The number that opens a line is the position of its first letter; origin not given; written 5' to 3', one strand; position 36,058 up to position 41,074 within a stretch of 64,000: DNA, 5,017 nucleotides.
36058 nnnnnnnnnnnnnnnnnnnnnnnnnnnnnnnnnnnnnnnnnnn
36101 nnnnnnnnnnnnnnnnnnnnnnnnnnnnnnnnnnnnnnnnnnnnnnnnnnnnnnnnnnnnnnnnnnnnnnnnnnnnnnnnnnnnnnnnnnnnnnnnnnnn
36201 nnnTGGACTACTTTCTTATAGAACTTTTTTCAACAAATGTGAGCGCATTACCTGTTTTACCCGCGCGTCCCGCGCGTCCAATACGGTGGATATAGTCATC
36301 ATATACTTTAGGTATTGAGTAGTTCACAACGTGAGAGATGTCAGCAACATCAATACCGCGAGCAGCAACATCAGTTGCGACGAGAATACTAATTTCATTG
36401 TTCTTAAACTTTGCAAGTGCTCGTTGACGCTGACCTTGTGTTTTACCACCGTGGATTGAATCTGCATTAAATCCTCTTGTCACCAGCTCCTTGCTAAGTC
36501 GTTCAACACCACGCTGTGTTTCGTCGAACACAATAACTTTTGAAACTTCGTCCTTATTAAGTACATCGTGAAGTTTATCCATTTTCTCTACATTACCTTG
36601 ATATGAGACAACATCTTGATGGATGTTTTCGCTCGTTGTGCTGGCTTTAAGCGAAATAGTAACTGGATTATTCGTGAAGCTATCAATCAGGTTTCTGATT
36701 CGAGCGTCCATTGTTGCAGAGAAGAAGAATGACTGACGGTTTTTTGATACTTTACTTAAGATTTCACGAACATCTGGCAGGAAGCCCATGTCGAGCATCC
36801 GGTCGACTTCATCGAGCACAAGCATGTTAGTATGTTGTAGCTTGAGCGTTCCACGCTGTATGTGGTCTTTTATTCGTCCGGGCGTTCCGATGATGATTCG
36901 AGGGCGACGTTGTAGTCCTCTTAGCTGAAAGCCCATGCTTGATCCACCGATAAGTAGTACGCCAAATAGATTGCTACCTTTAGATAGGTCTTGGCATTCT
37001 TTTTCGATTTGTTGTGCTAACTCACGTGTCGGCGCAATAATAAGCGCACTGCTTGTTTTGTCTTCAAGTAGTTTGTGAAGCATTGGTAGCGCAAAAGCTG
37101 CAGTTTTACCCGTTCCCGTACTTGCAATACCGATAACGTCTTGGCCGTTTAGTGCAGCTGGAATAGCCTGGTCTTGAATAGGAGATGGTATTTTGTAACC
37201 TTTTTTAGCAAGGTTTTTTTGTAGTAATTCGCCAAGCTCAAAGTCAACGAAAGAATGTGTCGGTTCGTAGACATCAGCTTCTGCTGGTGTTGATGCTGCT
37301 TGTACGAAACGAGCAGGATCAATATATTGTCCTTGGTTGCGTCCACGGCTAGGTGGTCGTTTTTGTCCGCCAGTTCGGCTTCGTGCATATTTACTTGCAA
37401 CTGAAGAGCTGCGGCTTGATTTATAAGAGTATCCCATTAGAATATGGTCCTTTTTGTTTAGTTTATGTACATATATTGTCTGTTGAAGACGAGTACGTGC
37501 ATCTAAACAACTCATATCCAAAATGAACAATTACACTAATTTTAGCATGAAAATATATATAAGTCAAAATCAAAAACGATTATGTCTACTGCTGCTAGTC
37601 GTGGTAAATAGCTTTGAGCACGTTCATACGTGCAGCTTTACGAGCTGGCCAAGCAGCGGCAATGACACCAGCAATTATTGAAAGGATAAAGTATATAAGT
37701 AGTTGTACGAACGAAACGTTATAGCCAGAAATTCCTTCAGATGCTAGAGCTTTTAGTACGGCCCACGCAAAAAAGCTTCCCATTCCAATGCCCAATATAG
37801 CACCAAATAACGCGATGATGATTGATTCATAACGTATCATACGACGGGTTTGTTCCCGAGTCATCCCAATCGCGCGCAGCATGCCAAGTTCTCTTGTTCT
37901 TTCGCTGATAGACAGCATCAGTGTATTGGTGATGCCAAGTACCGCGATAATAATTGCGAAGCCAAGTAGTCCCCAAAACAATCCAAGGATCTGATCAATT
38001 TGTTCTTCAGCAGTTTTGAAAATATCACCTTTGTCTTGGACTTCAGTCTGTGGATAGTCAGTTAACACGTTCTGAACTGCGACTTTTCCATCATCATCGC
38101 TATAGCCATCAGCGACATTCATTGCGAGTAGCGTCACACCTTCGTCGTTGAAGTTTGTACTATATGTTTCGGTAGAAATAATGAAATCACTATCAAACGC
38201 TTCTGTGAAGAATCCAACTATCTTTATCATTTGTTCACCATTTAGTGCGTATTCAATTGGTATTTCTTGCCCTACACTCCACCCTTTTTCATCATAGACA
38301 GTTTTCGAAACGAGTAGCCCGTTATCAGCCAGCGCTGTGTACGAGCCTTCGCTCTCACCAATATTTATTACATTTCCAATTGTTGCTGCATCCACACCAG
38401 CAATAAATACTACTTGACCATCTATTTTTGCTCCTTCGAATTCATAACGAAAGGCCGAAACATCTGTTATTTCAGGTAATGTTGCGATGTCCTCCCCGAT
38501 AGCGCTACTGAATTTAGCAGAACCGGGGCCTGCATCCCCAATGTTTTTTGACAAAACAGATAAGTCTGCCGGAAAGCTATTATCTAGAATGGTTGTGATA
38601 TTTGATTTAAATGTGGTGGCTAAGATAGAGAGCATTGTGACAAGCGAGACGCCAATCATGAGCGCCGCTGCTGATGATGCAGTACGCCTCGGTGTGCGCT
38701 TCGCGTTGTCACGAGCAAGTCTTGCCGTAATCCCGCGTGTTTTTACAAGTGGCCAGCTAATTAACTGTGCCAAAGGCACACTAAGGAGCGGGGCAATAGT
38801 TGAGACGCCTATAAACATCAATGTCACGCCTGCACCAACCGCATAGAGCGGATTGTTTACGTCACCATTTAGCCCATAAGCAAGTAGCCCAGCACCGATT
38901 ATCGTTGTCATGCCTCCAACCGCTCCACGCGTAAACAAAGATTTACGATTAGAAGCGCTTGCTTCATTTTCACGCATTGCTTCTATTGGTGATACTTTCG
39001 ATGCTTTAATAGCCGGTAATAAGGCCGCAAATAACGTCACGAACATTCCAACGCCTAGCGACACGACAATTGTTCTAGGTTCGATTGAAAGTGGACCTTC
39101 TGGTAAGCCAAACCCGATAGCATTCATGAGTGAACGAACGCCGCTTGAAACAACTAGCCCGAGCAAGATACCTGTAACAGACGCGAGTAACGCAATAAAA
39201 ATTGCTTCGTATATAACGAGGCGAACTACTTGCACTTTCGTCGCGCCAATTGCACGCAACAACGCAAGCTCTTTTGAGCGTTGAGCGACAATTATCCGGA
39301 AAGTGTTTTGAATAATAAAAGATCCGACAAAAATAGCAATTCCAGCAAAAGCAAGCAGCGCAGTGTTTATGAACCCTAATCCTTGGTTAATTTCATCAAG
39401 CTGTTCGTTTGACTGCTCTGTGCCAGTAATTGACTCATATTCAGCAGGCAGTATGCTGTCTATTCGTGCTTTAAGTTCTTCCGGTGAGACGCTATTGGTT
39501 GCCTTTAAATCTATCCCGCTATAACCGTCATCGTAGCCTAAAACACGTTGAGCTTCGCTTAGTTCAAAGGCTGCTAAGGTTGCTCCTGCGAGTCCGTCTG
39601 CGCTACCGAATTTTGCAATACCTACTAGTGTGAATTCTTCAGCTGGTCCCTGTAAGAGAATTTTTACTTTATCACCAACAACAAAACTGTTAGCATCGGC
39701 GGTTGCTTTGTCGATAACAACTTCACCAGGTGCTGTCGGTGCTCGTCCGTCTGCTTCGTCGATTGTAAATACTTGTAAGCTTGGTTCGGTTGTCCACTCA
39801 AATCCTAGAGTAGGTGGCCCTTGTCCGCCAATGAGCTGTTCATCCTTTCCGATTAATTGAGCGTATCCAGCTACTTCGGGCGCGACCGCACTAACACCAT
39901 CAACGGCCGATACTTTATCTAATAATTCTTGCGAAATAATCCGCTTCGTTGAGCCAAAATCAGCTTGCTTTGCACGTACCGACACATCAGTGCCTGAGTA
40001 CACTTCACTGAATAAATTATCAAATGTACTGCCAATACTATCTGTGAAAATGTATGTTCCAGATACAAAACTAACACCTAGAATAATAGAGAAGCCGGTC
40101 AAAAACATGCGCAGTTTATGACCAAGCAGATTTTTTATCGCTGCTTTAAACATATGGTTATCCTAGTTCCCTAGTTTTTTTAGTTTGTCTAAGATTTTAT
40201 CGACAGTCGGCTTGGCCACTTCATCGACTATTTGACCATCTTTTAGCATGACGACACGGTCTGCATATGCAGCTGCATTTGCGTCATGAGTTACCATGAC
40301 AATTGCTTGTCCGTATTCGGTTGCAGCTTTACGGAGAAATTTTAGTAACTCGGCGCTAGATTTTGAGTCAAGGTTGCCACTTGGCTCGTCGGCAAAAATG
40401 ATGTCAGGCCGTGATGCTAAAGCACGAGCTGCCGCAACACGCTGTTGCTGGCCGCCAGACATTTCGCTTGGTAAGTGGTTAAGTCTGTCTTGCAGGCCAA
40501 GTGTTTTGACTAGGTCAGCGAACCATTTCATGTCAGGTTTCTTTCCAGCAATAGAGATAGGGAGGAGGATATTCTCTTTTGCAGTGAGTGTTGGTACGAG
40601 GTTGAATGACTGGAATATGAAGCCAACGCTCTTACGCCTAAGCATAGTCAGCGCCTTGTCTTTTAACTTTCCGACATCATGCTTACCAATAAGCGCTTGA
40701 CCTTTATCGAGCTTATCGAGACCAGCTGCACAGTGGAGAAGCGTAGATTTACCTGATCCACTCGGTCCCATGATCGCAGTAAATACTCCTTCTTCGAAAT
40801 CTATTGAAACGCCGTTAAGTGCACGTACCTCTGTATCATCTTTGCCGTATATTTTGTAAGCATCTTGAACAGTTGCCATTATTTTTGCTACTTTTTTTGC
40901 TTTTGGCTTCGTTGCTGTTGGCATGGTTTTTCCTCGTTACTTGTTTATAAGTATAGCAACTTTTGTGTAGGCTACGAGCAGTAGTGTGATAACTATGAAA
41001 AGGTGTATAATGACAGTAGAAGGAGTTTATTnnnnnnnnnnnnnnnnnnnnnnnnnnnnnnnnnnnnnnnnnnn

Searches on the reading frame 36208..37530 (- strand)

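Call 9: search_protein_families(library=pfam, proteins=[window:36208-37530:-])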
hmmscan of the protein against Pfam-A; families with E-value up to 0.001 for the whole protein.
window:36208-37530:- (440 aa): 5 families
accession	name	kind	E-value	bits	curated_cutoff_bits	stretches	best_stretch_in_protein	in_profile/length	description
PF00270.35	DEAD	-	2.3e-49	167.8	26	1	116-279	1-165/167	DEAD/DEAH box helicase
PF00271.37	Helicase_C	-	2.4e-32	111.9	23.5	1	315-424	1-110/110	Helicase conserved C-terminal domain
PF04851.21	ResIII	-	2.8e-10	40.8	22.5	1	119-274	8-162/164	Type III restriction enzyme, res subunit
PF13245.12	AAA_19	-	8.5e-05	23.2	25.1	0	119-247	1-103/134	AAA domain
PF13604.12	AAA_30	-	0.00095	19.4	27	0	118-242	5-97/191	AAA domain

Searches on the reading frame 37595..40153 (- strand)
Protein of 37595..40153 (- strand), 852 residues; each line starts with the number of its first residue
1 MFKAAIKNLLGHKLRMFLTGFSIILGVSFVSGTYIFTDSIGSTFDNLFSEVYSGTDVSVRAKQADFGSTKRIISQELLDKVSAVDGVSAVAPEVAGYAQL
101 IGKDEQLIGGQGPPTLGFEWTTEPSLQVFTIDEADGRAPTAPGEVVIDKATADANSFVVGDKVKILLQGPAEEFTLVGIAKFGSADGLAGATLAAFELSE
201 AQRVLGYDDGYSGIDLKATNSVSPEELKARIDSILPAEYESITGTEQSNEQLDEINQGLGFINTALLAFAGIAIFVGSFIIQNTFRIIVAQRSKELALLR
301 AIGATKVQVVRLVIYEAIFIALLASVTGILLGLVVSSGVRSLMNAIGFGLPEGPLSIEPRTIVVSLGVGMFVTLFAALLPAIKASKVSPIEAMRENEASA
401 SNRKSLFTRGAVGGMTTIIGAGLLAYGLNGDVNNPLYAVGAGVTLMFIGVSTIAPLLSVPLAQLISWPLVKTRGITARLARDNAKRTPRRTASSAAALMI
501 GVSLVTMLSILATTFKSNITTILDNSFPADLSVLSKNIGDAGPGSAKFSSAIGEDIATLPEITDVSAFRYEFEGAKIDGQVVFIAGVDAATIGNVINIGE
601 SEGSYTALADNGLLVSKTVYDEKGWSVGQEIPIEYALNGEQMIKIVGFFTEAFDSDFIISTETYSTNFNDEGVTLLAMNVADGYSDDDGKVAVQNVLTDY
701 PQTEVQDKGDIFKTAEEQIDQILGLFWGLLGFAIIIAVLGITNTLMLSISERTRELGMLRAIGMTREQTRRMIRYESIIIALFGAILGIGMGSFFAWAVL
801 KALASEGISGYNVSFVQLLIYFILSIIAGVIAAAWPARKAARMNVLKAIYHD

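Call 9: search_protein_families(library=pfam, proteins=[window:37595-40153:-])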
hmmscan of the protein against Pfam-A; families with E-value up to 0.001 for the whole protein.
window:37595-40153:- (852 aa): 2 families
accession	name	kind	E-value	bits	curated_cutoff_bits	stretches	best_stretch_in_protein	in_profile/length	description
PF02687.27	FtsX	-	1.8e-38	131.7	25.5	2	729-845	3-120/120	FtsX-like permease C-terminal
PF12704.14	MacB_PCD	-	4.9e-24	86.2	27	2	17-233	2-206/207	MacB-like periplasmic core domain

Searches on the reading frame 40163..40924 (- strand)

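Call 9: search_protein_families(library=pfam, proteins=[window:40163-40924:-])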
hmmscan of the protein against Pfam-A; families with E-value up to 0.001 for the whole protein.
window:40163-40924:- (253 aa): 6 families
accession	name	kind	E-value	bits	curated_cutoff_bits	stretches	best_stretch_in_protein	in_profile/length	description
PF00005.33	ABC_tran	-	3.3e-30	105.9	25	1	36-182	1-136/137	ABC transporter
PF13304.12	AAA_21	-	1.9e-07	31.9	27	0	138-215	221-300/304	AAA domain, putative AbiEii toxin, Type IV TA system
PF02463.25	SMC_N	-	3.4e-07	30.4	40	1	39-227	18-211/220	RecF/RecN/SMC N terminal domain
PF13555.12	AAA_29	-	3.4e-05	23.9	27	1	37-63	13-39/61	P-loop containing region of AAA domain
PF13476.12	AAA_23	-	0.00023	22.3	27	1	34-65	8-38/201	AAA domain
PF13481.12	AAA_25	-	0.0006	19.9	27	0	44-63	31-50/195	AAA domain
